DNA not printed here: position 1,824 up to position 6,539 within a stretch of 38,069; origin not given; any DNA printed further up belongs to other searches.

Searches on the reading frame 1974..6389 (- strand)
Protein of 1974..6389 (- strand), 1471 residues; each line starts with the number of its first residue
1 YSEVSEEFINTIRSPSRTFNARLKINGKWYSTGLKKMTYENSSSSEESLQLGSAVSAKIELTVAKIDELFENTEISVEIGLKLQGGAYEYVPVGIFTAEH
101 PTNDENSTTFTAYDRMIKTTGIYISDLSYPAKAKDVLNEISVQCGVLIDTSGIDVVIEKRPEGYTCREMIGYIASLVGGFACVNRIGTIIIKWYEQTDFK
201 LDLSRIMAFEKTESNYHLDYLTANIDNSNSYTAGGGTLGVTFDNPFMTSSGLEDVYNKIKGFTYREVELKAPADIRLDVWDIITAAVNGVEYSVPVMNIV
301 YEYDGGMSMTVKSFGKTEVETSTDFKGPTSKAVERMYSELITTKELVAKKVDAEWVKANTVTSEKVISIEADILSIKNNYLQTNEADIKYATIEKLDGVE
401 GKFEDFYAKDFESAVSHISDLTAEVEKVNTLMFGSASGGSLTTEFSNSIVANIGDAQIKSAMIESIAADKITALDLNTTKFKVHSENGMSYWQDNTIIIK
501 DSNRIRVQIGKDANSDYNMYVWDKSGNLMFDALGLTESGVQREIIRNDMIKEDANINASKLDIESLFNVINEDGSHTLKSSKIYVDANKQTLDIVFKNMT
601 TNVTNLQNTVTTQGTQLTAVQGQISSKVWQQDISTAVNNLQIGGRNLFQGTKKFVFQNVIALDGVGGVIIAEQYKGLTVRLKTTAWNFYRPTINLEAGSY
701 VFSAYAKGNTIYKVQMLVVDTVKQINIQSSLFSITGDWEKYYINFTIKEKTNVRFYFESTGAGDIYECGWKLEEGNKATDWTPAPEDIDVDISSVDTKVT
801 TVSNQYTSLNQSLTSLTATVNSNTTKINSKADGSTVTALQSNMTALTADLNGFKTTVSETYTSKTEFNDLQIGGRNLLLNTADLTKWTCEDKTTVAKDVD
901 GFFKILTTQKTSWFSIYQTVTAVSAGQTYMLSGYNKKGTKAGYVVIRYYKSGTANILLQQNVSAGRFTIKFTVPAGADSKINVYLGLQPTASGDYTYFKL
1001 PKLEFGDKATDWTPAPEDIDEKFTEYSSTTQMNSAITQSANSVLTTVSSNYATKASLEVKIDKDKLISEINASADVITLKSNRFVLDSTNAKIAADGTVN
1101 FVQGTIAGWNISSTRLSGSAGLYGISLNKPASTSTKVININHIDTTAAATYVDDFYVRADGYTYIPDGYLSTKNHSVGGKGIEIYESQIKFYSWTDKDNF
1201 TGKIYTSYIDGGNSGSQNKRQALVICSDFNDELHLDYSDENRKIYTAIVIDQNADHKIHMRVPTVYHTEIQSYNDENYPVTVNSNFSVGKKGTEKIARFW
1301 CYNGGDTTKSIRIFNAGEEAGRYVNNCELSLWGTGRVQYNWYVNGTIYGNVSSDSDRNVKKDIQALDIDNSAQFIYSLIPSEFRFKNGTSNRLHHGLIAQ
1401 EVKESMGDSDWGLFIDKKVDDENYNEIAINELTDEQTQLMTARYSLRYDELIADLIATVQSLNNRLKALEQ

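Call 73: search_protein_families(library=pfam, max_evalue=0.001, proteins=[window:1974-6389:-])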
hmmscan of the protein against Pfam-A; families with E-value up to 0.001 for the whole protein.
window:1974-6389:- (1471 aa): 1 family
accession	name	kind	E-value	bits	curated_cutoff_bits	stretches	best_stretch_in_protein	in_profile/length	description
PF13884.11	Peptidase_S74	-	2e-11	44.4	22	1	1355-1406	1-53/58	Chaperone of endosialidase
